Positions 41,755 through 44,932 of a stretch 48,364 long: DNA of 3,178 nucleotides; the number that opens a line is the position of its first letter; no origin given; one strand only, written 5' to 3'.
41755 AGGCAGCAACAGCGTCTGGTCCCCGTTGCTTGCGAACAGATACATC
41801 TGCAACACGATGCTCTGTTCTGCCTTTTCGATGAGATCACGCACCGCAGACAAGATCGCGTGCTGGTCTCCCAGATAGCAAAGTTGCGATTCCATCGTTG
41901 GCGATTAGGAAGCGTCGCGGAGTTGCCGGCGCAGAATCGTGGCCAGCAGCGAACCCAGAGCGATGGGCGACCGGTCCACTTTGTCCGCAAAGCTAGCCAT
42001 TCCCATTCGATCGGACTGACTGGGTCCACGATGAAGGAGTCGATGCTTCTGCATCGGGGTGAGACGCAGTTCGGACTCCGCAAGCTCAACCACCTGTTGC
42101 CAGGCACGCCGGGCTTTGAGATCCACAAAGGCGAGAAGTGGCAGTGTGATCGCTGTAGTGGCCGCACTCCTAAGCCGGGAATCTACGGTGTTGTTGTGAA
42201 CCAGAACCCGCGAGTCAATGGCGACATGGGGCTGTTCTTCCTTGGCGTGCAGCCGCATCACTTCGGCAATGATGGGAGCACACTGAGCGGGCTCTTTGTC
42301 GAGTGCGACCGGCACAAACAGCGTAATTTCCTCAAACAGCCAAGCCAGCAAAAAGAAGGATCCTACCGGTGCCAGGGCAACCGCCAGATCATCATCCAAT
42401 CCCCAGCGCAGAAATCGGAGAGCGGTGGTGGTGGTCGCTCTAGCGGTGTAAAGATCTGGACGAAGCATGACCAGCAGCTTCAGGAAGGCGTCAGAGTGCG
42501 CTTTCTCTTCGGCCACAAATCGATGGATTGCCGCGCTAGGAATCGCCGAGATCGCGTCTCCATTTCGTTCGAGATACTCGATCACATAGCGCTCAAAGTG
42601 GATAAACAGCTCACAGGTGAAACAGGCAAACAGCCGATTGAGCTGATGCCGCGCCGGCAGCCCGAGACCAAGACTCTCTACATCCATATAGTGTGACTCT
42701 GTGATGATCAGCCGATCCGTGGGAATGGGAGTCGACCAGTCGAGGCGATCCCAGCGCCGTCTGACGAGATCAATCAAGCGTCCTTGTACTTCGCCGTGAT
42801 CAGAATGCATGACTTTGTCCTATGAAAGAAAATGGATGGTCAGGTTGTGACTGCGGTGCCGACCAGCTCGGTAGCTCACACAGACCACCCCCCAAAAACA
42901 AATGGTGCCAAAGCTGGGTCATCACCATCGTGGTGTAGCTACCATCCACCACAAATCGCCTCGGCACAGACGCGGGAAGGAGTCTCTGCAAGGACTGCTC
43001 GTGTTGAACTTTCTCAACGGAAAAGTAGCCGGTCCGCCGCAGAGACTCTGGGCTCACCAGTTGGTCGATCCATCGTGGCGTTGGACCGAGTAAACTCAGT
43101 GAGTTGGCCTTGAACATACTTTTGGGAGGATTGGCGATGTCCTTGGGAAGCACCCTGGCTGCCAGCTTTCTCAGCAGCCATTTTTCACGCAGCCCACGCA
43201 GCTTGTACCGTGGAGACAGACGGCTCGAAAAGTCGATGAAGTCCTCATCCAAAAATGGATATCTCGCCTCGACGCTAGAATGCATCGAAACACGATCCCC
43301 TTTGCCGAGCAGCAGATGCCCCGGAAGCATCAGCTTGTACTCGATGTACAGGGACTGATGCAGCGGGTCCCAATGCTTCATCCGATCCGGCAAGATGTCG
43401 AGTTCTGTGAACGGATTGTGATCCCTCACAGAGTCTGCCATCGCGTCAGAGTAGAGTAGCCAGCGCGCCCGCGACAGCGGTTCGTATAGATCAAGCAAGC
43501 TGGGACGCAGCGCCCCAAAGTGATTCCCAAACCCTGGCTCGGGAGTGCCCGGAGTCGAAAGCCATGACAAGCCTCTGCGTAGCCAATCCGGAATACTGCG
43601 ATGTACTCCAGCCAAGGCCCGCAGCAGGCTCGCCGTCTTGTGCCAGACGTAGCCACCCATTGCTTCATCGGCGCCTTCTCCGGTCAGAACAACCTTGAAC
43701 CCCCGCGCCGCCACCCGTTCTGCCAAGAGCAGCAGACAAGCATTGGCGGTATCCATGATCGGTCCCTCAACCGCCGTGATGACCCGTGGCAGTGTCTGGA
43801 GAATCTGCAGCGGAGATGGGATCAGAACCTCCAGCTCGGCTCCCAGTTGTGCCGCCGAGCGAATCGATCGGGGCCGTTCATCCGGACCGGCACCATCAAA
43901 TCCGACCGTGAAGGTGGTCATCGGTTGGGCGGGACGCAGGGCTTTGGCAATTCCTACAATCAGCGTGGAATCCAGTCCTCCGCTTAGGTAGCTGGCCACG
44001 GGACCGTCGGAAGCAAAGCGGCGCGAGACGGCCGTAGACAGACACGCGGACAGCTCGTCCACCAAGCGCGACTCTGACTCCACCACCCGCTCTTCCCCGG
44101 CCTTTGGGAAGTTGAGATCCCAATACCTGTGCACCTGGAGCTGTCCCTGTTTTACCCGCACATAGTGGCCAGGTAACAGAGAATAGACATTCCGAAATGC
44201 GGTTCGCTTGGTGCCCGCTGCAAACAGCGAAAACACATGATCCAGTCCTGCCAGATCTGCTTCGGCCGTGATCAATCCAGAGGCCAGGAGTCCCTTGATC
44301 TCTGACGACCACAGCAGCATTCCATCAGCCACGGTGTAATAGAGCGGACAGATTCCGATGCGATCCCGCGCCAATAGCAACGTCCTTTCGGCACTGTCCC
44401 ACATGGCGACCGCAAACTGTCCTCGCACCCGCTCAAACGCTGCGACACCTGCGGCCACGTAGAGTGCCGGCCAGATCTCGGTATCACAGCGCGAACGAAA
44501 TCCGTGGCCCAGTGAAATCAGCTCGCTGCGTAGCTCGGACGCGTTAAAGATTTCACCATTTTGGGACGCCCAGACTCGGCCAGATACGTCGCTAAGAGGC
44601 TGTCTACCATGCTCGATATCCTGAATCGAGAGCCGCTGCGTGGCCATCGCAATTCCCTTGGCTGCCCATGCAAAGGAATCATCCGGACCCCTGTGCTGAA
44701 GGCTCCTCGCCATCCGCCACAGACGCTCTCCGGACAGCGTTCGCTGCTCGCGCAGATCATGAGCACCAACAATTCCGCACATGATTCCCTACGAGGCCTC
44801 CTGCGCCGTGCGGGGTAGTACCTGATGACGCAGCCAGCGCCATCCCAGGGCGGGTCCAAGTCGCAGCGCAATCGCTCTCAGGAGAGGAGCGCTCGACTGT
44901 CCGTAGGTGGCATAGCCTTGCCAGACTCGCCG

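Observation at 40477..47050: Compact operon: HDO-HDO fusion, AsnB-like amidotransferase, AurF-like diiron oxygenase and PLD-like membrane protein. Candidate undescribed N-oxidising biosynthetic pathway.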

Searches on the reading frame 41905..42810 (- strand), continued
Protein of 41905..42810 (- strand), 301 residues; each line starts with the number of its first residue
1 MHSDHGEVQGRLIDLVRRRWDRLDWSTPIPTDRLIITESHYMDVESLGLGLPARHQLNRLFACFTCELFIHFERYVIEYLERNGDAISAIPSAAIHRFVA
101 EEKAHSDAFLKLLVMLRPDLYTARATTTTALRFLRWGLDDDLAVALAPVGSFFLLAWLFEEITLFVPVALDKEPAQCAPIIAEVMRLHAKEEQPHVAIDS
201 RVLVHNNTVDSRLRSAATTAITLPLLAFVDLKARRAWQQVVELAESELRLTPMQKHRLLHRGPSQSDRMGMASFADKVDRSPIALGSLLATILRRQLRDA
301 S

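Call 66: find_related_loci(query=A2, collection=metagenome_contigs, flank=9000)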
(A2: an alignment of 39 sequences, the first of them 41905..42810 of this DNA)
Query A2 (301 aa) in metagenome_contigs; peptide patterns used: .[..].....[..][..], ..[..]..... (x = any residue, [..] = any of these).
559 stretches matched a pattern; 20 encode a relative of the query (tblastn E <= 1e-3); 20 distinct loci.
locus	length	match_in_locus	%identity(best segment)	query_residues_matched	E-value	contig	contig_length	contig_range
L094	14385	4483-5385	100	1-301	0e+0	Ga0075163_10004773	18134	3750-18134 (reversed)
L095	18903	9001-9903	92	1-301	0e+0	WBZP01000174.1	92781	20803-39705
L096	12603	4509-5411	92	1-301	0e+0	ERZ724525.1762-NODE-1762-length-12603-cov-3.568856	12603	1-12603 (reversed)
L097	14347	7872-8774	91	1-301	6e-180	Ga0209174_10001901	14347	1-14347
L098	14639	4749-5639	75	1-297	2e-146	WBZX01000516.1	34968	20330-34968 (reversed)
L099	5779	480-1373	66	1-298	4e-135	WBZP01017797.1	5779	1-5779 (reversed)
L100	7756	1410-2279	57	10-299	2e-104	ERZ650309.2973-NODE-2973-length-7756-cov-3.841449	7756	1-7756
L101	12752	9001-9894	53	1-298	8e-112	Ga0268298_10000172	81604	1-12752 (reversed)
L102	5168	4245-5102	56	10-298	5e-93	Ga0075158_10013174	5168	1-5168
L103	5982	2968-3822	56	11-298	7e-93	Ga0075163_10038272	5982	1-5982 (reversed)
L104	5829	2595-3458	46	5-301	6e-70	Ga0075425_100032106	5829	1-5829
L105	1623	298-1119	47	19-301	4e-69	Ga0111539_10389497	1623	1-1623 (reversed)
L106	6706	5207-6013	47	19-296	2e-64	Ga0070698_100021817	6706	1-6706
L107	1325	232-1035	40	23-297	1e-58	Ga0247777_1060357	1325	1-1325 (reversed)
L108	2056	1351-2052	47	19-261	1e-56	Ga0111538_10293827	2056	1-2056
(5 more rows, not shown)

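Call 68: search_protein_families(library=ncbifam, proteins=[L091:3113-4042:+], max_evalue=0.001)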
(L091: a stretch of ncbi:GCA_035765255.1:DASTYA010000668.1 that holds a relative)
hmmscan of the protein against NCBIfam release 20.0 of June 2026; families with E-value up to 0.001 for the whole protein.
L091:3113-4042:+ (309 aa): 17 families
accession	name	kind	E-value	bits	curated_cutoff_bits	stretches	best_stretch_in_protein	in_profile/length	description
TIGR01275.1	ACC_deam_rel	subfamily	6.7e-47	160.3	289.4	1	3-288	7-308/321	pyridoxal phosphate-dependent enzymes, D-cysteine desulfhydrase family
NF052482.1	sulfolyase_CuyA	equivalog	3.1e-46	157.7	450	1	3-287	15-317/332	D-cysteate sulfo-lyase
NF003030.0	PRK03910.1-3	equivalog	9e-39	133.5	429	1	3-288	22-322/338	D-cysteine desulfhydrase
NF003032.0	PRK03910.1-5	equivalog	5.9e-38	130.8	469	1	3-275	19-302/330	D-cysteine desulfhydrase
NF003029.0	PRK03910.1-1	equivalog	2e-37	129.4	610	1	3-285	18-312/328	D-cysteine desulfhydrase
NF052537.1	CoM_syn_XcbE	exception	3.7e-37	128.2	450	1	3-289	15-315/322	coenzyme M biosynthesis enzyme XcbE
NF010646.0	PRK14045.1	equivalog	2.7e-34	118.9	550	1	4-287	22-311/329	1-aminocyclopropane-1-carboxylate deaminase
TIGR01274.1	ACC_deam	equivalog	2.1e-18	66.5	392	1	5-279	16-309/337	1-aminocyclopropane-1-carboxylate deaminase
NF005292.0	PRK06815.1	equivalog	2.8e-07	29.9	371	1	3-196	21-203/320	threonine/serine dehydratase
NF006674.0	PRK09224.1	subfamily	1.6e-06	27.1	577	1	3-202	25-214/508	threonine ammonia-lyase IlvA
NF006390.0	PRK08639.1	equivalog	3.3e-06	26.3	421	0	2-82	24-101/418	threonine ammonia-lyase IlvA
TIGR01124.1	ilvA_2Cterm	equivalog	7.3e-06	24.8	411.3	1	3-204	17-208/499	threonine ammonia-lyase, biosynthetic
NF009130.0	PRK12483.1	subfamily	1.1e-05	24.3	801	1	3-204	37-228/521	threonine ammonia-lyase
NF005454.0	PRK07048.1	equivalog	2.2e-05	23.8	452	1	2-200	24-211/324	threo-3-hydroxy-L-aspartate ammonia-lyase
TIGR02079.1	THD1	equivalog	3.3e-05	22.9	440.55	0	2-82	15-92/410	threonine ammonia-lyase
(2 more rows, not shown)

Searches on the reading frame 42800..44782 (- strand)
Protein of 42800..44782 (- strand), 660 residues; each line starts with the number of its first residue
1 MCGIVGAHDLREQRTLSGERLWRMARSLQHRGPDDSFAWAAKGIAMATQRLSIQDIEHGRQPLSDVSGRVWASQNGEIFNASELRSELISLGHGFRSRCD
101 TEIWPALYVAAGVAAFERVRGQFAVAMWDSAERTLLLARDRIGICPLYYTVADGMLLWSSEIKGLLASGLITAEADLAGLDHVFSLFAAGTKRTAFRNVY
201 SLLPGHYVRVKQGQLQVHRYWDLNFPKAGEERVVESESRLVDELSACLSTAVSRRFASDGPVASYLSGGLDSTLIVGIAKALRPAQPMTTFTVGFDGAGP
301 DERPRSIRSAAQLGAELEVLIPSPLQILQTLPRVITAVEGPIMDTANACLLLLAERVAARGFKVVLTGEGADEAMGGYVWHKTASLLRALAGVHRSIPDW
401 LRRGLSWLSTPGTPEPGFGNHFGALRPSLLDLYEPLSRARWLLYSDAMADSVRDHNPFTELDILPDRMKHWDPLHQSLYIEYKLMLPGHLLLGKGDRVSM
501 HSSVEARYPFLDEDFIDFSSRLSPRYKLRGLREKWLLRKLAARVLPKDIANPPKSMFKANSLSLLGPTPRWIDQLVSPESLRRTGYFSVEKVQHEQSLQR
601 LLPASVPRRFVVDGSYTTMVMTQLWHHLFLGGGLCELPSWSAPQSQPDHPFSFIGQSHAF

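Call 4: search_protein_families(library=pfam, proteins=[window:42800-44782:-], max_evalue=0.1)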
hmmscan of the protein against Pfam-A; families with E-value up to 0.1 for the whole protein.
window:42800-44782:- (660 aa): 4 families
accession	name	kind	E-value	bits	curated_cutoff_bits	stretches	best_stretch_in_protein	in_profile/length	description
PF00733.27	Asn_synthase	-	1.4e-72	245.7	21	1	245-595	3-327/354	Asparagine synthase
PF13537.11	GATase_7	-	2e-36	125.2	25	1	49-167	2-123/123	Glutamine amidotransferase domain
PF13522.11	GATase_6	-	1.7e-32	112.6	27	1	33-161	1-130/130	Glutamine amidotransferase domain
PF12481.13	DUF3700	-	0.0021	18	27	1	117-163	127-174/228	Aluminium induced protein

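Call 5: search_protein_families(library=ncbifam, proteins=[window:42800-44782:-], max_evalue=0.1)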
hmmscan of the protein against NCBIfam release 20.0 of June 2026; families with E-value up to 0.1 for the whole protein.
window:42800-44782:- (660 aa): 9 families
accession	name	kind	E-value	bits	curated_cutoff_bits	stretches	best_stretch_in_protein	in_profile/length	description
TIGR01536.1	asn_synth_AEB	equivalog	4.7e-118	395.4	267.1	1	2-557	1-517/517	asparagine synthase (glutamine-hydrolyzing)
TIGR03108.1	eps_aminotran_1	hypoth_equivalog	5.6e-104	349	816.9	2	1-405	1-398/628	XrtA/PEP-CTERM system amidotransferase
TIGR03104.1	trio_amidotrans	equivalog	4.4e-83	279.5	570.1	2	1-382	1-384/589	N-acetylglutaminylglutamine amidotransferase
NF006949.0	PRK09431.1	equivalog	4.6e-79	266.4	499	3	1-166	1-166/554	asparagine synthase B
NF033535.1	lass_lactam_cya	exception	6.4e-54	183.6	525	2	1-375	1-376/668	lasso peptide isopeptide bond-forming cyclase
NF033561.1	macrolact_Ik_Al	subfamily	2.4e-17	62.7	300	1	118-297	78-250/561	albusnodin/ikarugamycin family macrolactam cyclase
NF001484.0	PRK00331.1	subfamily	5e-07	28.5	381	1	62-167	87-200/601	isomerizing glutamine--fructose-6-phosphate transaminase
TIGR01134.1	purF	equivalog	5.3e-07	29.4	350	1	60-161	84-195/432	amidophosphoribosyltransferase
TIGR01135.1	glmS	equivalog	1.8e-06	26.8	418.05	1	62-167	86-199/607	glutamine--fructose-6-phosphate transaminase (isomerizing)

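Call 8: find_encoding_contigs(protein=window:42800-44782:-, flank=10000)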
Protein window:42800-44782:- (660 aa): 1 contig read that carries it; 1 place shown.
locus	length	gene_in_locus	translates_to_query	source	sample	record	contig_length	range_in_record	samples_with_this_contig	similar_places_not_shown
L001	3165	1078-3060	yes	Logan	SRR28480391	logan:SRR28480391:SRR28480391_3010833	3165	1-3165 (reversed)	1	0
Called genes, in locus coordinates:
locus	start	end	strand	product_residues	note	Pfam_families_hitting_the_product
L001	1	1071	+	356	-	?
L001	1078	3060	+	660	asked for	PF13522:GATase_6, PF13537:GATase_7, PF00733:Asn_synthase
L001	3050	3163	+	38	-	?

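Call 62: search_protein_families(library=padloc, proteins=[window:42800-44782:-], max_evalue=0.01)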
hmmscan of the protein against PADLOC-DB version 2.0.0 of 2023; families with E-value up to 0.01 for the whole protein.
window:42800-44782:- (660 aa): 0 families
